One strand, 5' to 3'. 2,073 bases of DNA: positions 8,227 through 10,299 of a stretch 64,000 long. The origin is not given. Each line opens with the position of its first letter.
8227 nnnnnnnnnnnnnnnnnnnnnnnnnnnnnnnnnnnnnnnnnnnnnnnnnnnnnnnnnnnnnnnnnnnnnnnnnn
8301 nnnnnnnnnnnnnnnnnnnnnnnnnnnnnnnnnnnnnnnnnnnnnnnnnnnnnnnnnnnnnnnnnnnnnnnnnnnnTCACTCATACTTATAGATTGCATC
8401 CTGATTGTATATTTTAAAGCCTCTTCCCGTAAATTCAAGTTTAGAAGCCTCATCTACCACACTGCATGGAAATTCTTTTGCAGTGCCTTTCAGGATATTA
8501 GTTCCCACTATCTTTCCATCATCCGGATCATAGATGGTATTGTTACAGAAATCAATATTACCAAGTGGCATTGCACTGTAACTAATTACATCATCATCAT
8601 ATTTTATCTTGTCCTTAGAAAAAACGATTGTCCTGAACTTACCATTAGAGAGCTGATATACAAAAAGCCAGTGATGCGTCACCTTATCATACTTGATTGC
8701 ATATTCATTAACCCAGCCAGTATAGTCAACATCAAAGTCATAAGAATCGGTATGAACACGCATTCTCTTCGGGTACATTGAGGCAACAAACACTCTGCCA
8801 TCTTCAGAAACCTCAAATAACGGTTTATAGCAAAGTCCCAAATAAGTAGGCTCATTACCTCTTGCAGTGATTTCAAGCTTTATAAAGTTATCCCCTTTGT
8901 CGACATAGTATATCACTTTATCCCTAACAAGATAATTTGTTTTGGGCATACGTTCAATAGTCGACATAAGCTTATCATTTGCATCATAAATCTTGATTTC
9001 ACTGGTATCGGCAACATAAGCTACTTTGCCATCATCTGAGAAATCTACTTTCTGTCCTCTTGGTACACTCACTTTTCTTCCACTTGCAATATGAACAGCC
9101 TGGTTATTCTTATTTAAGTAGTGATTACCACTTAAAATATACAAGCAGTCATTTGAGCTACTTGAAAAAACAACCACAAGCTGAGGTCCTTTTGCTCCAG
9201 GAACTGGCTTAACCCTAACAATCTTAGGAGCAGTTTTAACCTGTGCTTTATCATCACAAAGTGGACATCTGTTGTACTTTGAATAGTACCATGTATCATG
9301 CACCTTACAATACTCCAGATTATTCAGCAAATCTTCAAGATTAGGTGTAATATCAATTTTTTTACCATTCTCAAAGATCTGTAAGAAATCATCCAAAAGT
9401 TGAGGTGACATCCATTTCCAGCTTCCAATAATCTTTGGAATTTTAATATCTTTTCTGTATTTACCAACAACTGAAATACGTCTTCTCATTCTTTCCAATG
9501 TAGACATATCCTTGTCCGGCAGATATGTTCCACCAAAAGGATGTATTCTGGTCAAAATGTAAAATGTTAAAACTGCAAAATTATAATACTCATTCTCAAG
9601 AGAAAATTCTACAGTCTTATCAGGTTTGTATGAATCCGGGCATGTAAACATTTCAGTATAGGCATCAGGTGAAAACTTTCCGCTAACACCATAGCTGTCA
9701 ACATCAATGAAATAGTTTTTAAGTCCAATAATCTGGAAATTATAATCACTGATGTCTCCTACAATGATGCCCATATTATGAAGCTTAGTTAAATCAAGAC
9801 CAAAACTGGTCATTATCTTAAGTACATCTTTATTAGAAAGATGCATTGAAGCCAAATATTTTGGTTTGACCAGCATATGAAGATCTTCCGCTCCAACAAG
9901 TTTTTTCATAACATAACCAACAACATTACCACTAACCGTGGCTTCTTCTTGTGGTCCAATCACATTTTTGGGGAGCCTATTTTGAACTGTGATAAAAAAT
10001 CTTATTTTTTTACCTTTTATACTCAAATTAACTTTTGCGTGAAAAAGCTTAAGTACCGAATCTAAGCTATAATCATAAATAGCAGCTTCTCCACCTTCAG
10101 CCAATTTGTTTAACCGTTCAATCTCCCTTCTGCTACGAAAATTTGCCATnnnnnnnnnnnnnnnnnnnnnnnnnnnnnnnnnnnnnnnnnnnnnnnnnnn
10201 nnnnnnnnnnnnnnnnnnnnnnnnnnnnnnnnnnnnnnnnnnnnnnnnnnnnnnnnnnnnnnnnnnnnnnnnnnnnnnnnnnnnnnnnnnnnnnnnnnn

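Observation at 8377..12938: Nicotinamidase co-operonic with a vWA / PP2C phosphatase / Ser-Thr kinase (YegIKL- or TerY-P-like) triad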

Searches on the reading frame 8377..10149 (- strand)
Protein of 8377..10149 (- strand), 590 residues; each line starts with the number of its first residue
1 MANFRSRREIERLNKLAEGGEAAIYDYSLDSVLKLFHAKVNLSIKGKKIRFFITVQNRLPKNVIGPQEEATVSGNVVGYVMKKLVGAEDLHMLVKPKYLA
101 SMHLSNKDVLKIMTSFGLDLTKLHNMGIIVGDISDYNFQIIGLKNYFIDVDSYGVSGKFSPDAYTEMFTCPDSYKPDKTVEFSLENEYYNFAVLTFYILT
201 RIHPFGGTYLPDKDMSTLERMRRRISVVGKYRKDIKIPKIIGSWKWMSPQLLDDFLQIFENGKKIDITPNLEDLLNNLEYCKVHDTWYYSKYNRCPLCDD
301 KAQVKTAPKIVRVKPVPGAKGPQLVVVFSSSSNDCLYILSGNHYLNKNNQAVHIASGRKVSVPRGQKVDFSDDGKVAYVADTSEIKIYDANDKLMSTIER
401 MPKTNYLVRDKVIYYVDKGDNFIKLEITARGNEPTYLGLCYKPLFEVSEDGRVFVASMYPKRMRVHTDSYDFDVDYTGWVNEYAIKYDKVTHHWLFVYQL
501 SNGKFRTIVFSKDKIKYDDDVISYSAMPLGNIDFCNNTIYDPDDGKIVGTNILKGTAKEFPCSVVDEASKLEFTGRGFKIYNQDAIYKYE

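Call 3: search_protein_families(library=pfam, proteins=[window:8377-10149:-])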
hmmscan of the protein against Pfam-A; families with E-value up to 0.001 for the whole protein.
window:8377-10149:- (590 aa): 0 families

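Call 5: search_protein_families(library=pfam, proteins=[window:8377-10149:-], max_evalue=10)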
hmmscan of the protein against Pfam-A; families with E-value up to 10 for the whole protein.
window:8377-10149:- (590 aa): 3 families
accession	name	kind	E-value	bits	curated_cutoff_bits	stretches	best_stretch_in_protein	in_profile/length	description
PF18762.7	Kinase-PolyVal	-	0.014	15.9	27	1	11-153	24-157/160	Serine/Threonine/Tyrosine Kinase found in polyvalent proteins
PF00069.31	Pkinase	-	0.02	14.7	31.7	1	80-241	75-232/263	Protein kinase domain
PF06974.18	WS_DGAT_C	-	0.045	14.2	20.7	1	20-88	37-101/145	WS/DGAT C-terminal domain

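Call 6: search_protein_families(library=phrogs, proteins=[window:8377-10149:-], max_evalue=0.01)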
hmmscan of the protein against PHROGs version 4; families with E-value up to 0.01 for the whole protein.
window:8377-10149:- (590 aa): 1 family
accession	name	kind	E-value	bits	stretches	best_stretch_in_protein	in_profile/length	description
phrog_37888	-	unknown function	4.5e-11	42.9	1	15-210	18-226/646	-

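Call 9: search_protein_families(library=padloc, proteins=[window:8377-10149:-], max_evalue=0.01)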
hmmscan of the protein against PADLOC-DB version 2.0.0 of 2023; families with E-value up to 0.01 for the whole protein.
window:8377-10149:- (590 aa): 0 families

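Call 10: search_protein_families(library=ncbifam, proteins=[window:8377-10149:-], max_evalue=0.01)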
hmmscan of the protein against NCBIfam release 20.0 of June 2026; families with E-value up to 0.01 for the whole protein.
window:8377-10149:- (590 aa): 3 families
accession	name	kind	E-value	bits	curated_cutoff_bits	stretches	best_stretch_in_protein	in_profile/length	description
NF011462.0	PRK14879.1-3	equivalog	0.00019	21.2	174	0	113-150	88-125/192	Kae1-associated kinase Bud32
TIGR03724.2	arch_bud32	equivalog_domain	0.00085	18.9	125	1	107-150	88-128/193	KEOPS complex kinase/ATPase Bud32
NF011464.0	PRK14879.1-7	equivalog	0.0082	15.9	246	0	104-150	100-146/221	Kae1-associated kinase Bud32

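Call 31: find_homologous_proteins(query=window:8377-10149:-)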
Query window:8377-10149:- (590 aa): 183 proteins with E <= 0.001 among 7482 candidates; the best 120 are listed.
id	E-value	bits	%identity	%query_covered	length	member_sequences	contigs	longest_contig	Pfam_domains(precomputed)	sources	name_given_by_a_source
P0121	0.0e+0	1360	100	100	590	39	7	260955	-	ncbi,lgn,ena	-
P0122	0.0e+0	1319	96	100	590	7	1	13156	-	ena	-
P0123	0.0e+0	1243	91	100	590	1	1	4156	-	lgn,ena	-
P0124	0.0e+0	1097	79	100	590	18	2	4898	-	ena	-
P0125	0.0e+0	1094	78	100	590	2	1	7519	-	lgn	-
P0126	0.0e+0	1071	77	100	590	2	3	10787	-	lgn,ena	-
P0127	0.0e+0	1029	73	100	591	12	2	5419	-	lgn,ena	-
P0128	0.0e+0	1026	74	100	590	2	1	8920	-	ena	-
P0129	1.2e-285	967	67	99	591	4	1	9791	-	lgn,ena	-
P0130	3.8e-279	945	67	99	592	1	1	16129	-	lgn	-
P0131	5.7e-278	941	68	100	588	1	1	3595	PF00069.32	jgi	jgi:serine/threonine protein kinase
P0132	2.3e-267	906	66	99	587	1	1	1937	-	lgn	-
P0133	7.4e-262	888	64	99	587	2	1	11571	-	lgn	-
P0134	1.5e-261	887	64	99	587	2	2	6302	-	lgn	-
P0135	1.5e-261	887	64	99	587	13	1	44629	-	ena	-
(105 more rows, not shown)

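Call 34: search_dna_similar(query=window:8377-10149:-, collection=phages, mode=protein, max_rows=30, max_evalue=0.001)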
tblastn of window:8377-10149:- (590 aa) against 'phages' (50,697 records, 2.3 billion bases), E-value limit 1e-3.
Records with a match: 3; places in all: 3; records where one place covers at least 80% of the query: 0.
Best place of each record, by identity: <60% 3.
By first word of the organism name: uncultured 2; Bacteriophage 1.
By host as written in the record: - 3.
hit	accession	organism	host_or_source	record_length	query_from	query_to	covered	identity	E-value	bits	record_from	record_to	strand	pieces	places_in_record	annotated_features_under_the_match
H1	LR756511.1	uncultured phage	metagenomic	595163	9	230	38%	21.8%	3e-5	53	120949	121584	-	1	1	record has no annotation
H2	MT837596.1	Bacteriophage sp.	human fecal samples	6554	6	152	25%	32.9%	1e-12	77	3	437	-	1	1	record has no annotation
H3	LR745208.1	uncultured phage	metagenomic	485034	120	265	25%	26.5%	5e-5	53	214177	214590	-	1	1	record has no annotation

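Call 61: search_solved_structures(query=A6, max_evalue=1)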
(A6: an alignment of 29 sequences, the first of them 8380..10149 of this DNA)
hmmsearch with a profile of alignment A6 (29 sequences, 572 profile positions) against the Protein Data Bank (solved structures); distinct sequences matched with E-value up to 1: 1114 (the best 60 are shown).
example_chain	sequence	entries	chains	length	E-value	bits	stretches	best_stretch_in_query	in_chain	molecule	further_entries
3is5_A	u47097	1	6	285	3.4e-11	45.9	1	40-207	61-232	Calcium-dependent protein kinase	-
4mvf_A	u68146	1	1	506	6.9e-10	41.6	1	47-207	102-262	Calcium-dependent protein kinase 2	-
9ru3_A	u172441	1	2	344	3.5e-09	39.2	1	16-248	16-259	Serine/threonine-protein kinase StkP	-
4jg8_A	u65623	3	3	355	6.9e-09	38.3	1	47-216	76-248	Ribosomal protein S6 kinase alpha-3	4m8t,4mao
9ruk_A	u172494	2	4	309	7.4e-09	38.2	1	16-210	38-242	Serine/threonine-protein kinase StkP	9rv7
9ruj_A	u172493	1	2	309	1.4e-08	37.2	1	16-210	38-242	Serine/threonine-protein kinase StkP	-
6lba_A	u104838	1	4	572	1.3e-07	34.1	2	160-217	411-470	Protein kinase family protein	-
7que_A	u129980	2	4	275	1.4e-07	34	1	101-206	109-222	Serine/threonine-protein kinase 17A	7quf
3dfa_A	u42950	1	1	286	1.4e-07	33.9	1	40-220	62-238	Calcium-dependent protein kinase cgd3_920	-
2wei_A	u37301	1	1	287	1.4e-07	33.9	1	40-220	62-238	CALMODULIN-DOMAIN PROTEIN KINASE 1, PUTATIVE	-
2jav_A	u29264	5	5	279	1.5e-07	33.9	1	48-201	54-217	SERINE/THREONINE-PROTEIN KINASE NEK2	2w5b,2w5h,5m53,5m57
2x4f_A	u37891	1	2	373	1.8e-07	33.6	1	32-203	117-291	MYOSIN LIGHT CHAIN KINASE FAMILY MEMBER 4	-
3ubd_A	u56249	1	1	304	2.6e-07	33.1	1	102-211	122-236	Ribosomal protein S6 kinase alpha-3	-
4el9_A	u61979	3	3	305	2.6e-07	33.1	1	102-211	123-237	Ribosomal protein S6 kinase alpha-3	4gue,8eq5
2w5a_A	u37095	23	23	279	2.7e-07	33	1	48-201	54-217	SERINE/THREONINE-PROTEIN KINASE NEK2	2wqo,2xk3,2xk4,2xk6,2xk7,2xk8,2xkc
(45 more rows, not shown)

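Call 63: search_protein_families(library=padloc, alignment_id=A6, max_evalue=0.01)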
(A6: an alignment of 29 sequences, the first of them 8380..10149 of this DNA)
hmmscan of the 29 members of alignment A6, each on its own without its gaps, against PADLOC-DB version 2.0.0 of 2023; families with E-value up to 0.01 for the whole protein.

A. member 1, window:8380-10149:- (590 aa): 0 families

B. families by the number of members that match (of 29 scanned): 28 families (the first 25 are shown)
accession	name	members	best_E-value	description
PDLC04047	PD-T4-6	23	1.4e-09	-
PDLC04138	mad6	19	9e-10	mads_6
PDLC04042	PD-T4-6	17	2.9e-07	-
PDLC04048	PD-T4-6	15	5.3e-09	-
PDLC03921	MkoA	14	1.4e-10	-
PDLC04053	PD-T4-6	11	1.8e-08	-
PDLC03920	MkoA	9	1e-07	-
PDLC04057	PD-T4-6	8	2.3e-08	-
PDLC04054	PD-T4-6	7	7.4e-06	-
PDLC04060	PD-T4-6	7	8.6e-05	-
PDLC04039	PD-T4-6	6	9.6e-07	-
PDLC04041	PD-T4-6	6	2.4e-06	-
PDLC02375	Stk2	5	1.7e-06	-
PDLC04056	PD-T4-6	5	3.9e-06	-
PDLC04044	PD-T4-6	5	4.8e-05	-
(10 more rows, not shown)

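Call 81: predict_structure(alignment_id=A8)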
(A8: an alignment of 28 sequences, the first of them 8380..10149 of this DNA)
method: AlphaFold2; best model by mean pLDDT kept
length: 590 residues; sequences in the alignment: 28
mean_pLDDT: 81.2   pTM: 0.55
mean pLDDT of the five models: 81.2, 80.3, 78.7, 78.0, 73.4
residues with pLDDT >= 90: 256; 70-90: 228; 50-70: 48; < 50: 58
segments of 3 or more residues with pLDDT < 50: 308-310, 525-527, 534-579, 588-590
pLDDT, mean of each block of 10 residues (from residue 1): 89 89 93 92 89 93 94 92 92 92 95 97 94 91 93 90 90 89 93 96 81 81 89 77 84 95 95 95 91 87 64 55 52 68 85 88 89 92 92 91 87 91 88 87 84 85 83 80 81 84 80 77 52 47 36 32 33 41 52
secondary structure, 60 per line:
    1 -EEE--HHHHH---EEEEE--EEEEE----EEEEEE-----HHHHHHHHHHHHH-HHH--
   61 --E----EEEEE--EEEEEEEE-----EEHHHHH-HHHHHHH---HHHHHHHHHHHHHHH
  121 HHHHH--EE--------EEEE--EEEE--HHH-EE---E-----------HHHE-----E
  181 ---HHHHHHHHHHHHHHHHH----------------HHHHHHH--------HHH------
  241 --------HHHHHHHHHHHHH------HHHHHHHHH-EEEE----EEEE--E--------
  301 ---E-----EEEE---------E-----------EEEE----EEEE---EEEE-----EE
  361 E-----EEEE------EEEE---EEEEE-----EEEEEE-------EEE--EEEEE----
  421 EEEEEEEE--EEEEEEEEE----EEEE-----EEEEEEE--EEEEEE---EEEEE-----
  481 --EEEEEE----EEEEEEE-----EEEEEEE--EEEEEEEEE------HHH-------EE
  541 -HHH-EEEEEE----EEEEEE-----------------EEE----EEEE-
elements in order: E2-4 H7-11 E15-19 E22-26 E31-36 H42-54 E68-72 E75-82 H90-94 H96-102 H106-125 E138-141 E144-147 H184-200 H217-223 H249-261 H268-276 E278-281 E286-289 E310-313 E335-338 E343-346 E350-353 E359-361 E367-370 E377-380 E384-388 E394-399 E407-409 E412-416 E421-428 E431-439 E444-447 E453-459 E462-467 E471-475 E483-488 E493-499 E505-511 E514-522 E546-551 E556-561 E579-581 E586-589

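Call 105: find_related_loci(query=A12, collection=viral_contigs, flank=8000)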
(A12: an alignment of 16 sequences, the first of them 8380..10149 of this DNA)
Query A12 (590 aa) in viral_contigs; peptide patterns used: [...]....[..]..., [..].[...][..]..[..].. (x = any residue, [..] = any of these).
101 stretches matched a pattern; 82 encode a relative of the query (tblastn E <= 1e-3); the best 80 are kept; 78 distinct loci.
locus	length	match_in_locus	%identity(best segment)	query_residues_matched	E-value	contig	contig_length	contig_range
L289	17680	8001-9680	33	9-588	4e-92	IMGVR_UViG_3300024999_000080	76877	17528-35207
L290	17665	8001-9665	33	12-588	6e-90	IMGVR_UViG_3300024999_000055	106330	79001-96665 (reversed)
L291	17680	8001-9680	33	9-588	1e-89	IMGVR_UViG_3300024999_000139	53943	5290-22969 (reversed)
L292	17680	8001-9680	32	9-588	1e-87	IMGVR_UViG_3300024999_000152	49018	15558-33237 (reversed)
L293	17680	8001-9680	34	9-588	5e-93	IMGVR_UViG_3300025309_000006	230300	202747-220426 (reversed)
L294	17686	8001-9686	33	6-588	3e-82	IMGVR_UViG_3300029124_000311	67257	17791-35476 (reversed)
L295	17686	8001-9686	33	6-588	2e-82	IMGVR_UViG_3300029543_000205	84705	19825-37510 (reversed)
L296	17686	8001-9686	33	6-588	1e-81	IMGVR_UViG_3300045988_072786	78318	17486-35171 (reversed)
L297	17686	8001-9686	33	6-588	3e-81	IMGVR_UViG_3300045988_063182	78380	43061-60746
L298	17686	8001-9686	33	6-588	3e-81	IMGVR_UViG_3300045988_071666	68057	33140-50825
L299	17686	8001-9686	33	6-588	3e-81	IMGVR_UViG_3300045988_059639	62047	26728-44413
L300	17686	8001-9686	33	6-588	3e-81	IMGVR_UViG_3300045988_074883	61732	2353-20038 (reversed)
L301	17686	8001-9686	33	6-588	5e-81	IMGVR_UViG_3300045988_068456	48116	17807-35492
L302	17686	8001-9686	33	6-588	6e-81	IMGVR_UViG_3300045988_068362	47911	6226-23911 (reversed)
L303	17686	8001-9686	33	6-588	6e-81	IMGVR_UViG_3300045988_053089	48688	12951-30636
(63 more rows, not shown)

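Call 124: fold_search(model_id=the predicted structure, library=viral)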
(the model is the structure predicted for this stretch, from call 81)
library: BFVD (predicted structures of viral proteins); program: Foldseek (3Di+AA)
matches with E <= 10: 1365; with E <= 0.001: 252
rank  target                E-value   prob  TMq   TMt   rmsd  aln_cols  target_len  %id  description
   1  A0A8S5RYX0            1.6e-20  1.00  0.39  0.42  22.1       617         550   18  non-specific serine/threonine protein kinase [Myoviridae sp. ctNQV2]
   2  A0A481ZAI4            1.9e-08  1.00  0.35  0.68   4.8       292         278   18  Putative serine/threonine protein kinase [Pithovirus LCPAC302]
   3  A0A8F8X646            1.9e-08  1.00  0.34  0.50   5.1       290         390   19  (no name in the UniProt tables at hand)
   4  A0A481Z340            2.3e-08  1.00  0.33  0.27   5.4       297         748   16  cyclin-dependent kinase [Pithovirus LCPAC102]
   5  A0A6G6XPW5            2.3e-08  1.00  0.32  0.64   5.7       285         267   14  (no name in the UniProt tables at hand)
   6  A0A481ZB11            3.7e-08  1.00  0.30  0.45   8.2       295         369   15  Putative serine/threonine protein kinase [Pithovirus LCPAC403]
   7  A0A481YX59            8.1e-08  1.00  0.34  0.56   5.3       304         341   17  Putative serine/threonine protein kinase [Marseillevirus LCMAC201]
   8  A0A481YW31            8.6e-08  1.00  0.34  0.66   4.9       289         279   16  Putative serine/threonine protein kinase [Marseillevirus LCMAC201]
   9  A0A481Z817            9.5e-08  1.00  0.35  0.53  25.6       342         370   15  Putative serine/threonine protein kinase [Pithovirus LCPAC202]
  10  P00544                1.2e-07  1.00  0.33  0.36   5.5       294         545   12  Tyrosine-protein kinase transforming protein Fgr [Feline sarcoma virus (strain Gardner-Rasheed)]
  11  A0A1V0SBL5            1.4e-07  1.00  0.28  0.36   7.9       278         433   12  Serine/threonine protein kinase [Catovirus CTV1]
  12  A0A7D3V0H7            1.4e-07  1.00  0.28  0.41   4.0       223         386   14  (no name in the UniProt tables at hand)
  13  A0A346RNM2            1.5e-07  1.00  0.32  0.63   5.3       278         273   16  Protein kinase 1 [Cryptophlebia peltastica nucleopolyhedrovirus]
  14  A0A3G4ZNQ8            1.8e-07  1.00  0.31  0.48   5.8       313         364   14  Protein kinase domain protein [Terrestrivirus sp.]
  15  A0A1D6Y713            2.0e-07  1.00  0.31  0.41   5.6       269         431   12  (no name in the UniProt tables at hand)
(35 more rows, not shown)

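Call 126: find_encoding_contigs(protein=P0121, flank=500, max_places=4)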
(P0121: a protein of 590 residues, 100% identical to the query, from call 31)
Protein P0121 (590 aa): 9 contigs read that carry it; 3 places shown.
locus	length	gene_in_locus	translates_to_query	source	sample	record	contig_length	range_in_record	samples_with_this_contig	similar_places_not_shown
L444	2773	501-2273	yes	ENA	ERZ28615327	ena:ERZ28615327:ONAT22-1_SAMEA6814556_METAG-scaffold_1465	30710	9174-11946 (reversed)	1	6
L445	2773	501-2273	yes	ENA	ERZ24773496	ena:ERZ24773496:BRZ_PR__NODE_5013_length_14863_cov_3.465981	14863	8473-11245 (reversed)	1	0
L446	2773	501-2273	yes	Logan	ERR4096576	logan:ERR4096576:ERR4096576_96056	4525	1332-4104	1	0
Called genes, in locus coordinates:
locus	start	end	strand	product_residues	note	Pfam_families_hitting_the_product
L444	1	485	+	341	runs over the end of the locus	PF13672:PP2C_2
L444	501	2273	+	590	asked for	-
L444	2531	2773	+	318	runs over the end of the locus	PF01555:N6_N4_Mtase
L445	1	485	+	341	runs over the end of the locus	PF13672:PP2C_2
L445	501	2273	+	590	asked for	-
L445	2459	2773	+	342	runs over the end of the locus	PF01555:N6_N4_Mtase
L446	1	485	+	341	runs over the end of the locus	PF13672:PP2C_2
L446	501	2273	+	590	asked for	-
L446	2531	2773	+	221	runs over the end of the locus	?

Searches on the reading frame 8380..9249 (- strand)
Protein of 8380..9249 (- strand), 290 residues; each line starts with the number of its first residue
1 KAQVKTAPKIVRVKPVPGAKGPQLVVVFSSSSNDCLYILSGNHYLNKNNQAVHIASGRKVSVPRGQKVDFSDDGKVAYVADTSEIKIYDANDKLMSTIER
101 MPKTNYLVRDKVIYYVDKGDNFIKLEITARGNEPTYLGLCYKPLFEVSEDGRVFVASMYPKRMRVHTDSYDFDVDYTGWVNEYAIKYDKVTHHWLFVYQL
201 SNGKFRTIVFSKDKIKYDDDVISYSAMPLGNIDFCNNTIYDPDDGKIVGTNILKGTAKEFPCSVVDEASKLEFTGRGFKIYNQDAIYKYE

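Call 122: search_solved_structures(query=A13, max_evalue=10)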
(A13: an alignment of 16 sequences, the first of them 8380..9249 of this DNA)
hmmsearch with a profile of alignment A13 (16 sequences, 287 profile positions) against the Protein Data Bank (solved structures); distinct sequences matched with E-value up to 10: 1.
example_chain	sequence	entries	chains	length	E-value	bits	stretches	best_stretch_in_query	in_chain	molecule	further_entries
8pba_A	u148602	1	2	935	0.79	12.1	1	32-67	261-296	Dipeptidyl Peptidase Four (IV) family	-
